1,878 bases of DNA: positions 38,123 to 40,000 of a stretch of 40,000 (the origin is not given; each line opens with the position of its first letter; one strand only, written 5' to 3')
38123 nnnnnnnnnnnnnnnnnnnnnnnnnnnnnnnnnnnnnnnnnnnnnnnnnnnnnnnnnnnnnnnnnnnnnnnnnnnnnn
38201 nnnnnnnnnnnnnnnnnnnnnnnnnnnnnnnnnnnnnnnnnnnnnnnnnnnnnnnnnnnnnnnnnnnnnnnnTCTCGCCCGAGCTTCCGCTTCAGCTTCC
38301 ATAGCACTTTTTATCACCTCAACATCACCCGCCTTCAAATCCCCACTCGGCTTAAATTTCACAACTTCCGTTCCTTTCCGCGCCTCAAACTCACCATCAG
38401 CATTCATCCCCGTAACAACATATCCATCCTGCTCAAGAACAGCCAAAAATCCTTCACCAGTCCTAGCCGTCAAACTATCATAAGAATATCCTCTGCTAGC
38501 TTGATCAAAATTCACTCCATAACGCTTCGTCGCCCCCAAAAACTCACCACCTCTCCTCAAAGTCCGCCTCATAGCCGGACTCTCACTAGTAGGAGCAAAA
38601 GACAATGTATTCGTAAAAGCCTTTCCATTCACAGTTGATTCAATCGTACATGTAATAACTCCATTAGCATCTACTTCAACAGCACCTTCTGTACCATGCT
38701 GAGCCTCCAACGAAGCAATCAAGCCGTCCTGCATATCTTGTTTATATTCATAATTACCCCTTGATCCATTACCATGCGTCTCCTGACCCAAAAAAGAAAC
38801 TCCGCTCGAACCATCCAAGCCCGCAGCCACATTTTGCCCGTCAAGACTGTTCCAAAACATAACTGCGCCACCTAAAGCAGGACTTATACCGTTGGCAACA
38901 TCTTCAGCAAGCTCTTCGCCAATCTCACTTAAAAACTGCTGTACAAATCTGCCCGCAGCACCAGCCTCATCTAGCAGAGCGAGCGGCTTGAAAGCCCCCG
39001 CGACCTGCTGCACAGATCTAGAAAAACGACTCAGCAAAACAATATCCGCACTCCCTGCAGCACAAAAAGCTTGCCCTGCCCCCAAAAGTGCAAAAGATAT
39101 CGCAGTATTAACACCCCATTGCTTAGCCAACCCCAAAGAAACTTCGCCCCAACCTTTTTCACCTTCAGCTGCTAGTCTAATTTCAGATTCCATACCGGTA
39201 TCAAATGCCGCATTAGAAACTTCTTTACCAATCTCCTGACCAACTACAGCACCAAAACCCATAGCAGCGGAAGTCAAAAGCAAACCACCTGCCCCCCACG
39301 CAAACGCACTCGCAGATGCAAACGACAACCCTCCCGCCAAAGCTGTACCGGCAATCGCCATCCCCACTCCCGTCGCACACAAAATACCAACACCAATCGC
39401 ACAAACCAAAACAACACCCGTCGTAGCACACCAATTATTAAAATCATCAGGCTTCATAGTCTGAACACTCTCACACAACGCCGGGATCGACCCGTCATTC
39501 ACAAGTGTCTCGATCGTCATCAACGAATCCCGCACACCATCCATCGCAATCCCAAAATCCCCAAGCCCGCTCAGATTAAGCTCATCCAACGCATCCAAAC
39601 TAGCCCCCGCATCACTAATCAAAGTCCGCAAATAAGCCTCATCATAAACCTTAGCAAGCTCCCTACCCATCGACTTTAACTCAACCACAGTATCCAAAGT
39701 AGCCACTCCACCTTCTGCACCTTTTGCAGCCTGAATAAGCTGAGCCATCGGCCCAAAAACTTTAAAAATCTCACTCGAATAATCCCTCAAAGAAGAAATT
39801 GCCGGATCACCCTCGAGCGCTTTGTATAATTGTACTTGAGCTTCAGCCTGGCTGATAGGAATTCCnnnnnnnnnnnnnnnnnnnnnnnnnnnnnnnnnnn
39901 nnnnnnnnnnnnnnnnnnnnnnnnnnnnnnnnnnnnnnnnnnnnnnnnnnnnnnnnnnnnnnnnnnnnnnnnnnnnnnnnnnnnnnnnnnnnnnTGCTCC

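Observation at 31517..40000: Orphan 8.5-kb two-operon cluster of signal-less, highly acidic proteins (giant HD-domain membrane protein + LysM-like proteins + private repeat module): candidate undescribed system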

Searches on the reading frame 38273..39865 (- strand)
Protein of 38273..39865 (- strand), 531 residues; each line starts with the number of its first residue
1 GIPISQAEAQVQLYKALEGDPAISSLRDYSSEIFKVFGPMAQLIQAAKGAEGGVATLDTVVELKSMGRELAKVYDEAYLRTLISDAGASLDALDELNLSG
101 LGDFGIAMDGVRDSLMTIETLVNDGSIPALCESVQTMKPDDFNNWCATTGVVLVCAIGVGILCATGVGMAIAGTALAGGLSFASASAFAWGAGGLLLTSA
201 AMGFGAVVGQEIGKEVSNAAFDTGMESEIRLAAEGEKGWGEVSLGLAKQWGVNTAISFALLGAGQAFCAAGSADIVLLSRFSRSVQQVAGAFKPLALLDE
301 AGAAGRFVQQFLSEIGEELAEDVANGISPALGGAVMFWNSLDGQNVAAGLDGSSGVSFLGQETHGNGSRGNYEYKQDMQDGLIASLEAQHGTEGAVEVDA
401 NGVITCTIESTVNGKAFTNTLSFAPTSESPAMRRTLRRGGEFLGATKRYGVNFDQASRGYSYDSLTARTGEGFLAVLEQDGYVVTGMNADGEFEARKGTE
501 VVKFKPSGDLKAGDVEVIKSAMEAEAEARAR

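Call 96: predict_structure(alignment_id=A8)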
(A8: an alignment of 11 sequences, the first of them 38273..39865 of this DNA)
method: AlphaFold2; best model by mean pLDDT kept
length: 531 residues; sequences in the alignment: 11
mean_pLDDT: 67.5   pTM: 0.35
mean pLDDT of the five models: 67.5, 60.0, 58.6, 56.9, 52.1
residues with pLDDT >= 90: 5; 70-90: 294; 50-70: 118; < 50: 114
segments of 3 or more residues with pLDDT < 50: 1-3, 49-53, 175-190, 269-311, 316-321, 323-335, 337-353, 439-443
pLDDT, mean of each block of 10 residues (from residue 1): 60 79 83 80 65 61 84 85 86 70 72 79 78 69 66 71 66 47 41 65 79 79 76 76 71 65 52 42 44 39 46 49 44 44 29 53 59 76 74 76 81 64 77 62 62 77 74 80 86 84 85 82 82 71
secondary structure, 60 per line:
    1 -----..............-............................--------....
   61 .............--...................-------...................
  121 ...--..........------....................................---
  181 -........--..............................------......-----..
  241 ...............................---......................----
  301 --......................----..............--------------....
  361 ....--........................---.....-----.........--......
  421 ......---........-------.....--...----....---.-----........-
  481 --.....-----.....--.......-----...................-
elements in order: H6-19 H21-48 H57-73 H76-94 H102-123 H126-135 H142-177 H182-189 H192-221 H228-233 H239-271 H275-296 H303-324 H329-342 E357-364 E367-375 H376-390 E394-398 E404-412 E415-426 H430-437 H445-449 E452-454 E459-462 H473-479 E483-487 E493-497 E500-506 H512-530

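Call 98: fold_search(model_id=the predicted structure, library=pdb)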
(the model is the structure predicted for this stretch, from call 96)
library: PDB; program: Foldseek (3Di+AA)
matches with E <= 10: 496; with E <= 0.001: 0
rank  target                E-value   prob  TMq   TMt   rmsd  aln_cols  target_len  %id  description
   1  4ycx_A                5.0e-02  0.60  0.13  0.19  15.8       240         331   13  Binary complex of human DNA Polymerase Mu with 2-nt gapped DNA substrate (released 2015-08-05)
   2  5u8i_A                7.3e-02  0.35  0.14  0.21  17.1       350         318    9  DNA Polymerase Beta S229L crystallized in PEG 400 (released 2017-04-26)
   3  6bu2_B                7.6e-02  0.41  0.08  0.22  15.3       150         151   12  Crystal structure of methylmalonyl-CoA epimerase from Mycobacterium tuberculosis (released 2018-12-12)
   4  1px5_B                1.1e-01  0.82  0.10  0.14   8.6       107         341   12  Crystal structure of the 2'-specific and double-stranded RNA-activated interferon-induced antiviral protein 2'-5'-olig (released 2003-11-25)
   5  5u8h_A                1.5e-01  0.21  0.13  0.20  16.9       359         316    9  DNA Polymerase Beta G231D crystallized in PEG 400 (released 2017-04-26)
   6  6bu2_A                2.2e-01  0.23  0.08  0.21  14.8       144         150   12  Crystal structure of methylmalonyl-CoA epimerase from Mycobacterium tuberculosis (released 2018-12-12)
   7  1dhy                  3.0e-01  0.25  0.09  0.16  18.1       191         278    9  KKS102 BPHC ENZYME (released 1995-10-15)
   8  2wl3_D                3.9e-01  0.44  0.08  0.13   7.8        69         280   14  crystal structure of catechol 2,3-dioxygenase (released 2010-09-01)
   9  7ktn_A                3.9e-01  0.21  0.14  0.19  16.0       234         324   13  DNA Polymerase Mu, 8-oxodGTP:At Product State Ternary Complex, 10 mM Mg2+ (2160min) (released 2021-12-15)
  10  4fo6_A                4.0e-01  0.21  0.13  0.19  15.9       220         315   14  Crystal structure of the pre-catalytic ternary complex of polymerase lambda with a dATP analog opposite a templating T (released 2012-07-11)
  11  4m9g_A                4.0e-01  0.16  0.14  0.21  17.1       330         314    9  DNA Polymerase Beta E295K Binary Complex (released 2013-10-16)
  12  5vzi_A                4.4e-01  0.21  0.14  0.19  16.1       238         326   12  Post-catalytic complex of human Polymerase Mu (W434H) mutant with incoming dTTP (released 2017-07-05)
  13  6khi_J                5.1e-01  0.47  0.10  0.26   9.8       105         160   15  Supercomplex for cylic electron transport in cyanobacteria (released 2020-02-12)
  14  7ktk_A                5.1e-01  0.20  0.14  0.19  15.8       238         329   13  DNA Polymerase Mu (K438D), 8-oxodGTP:Ct Ground State Ternary Complex, 50 mM Mg2+ (90min) (released 2022-05-11)
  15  5u8g_A                5.1e-01  0.14  0.14  0.21  17.3       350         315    8  DNA Polymerase Beta crystallized in PEG 400 (released 2017-04-26)
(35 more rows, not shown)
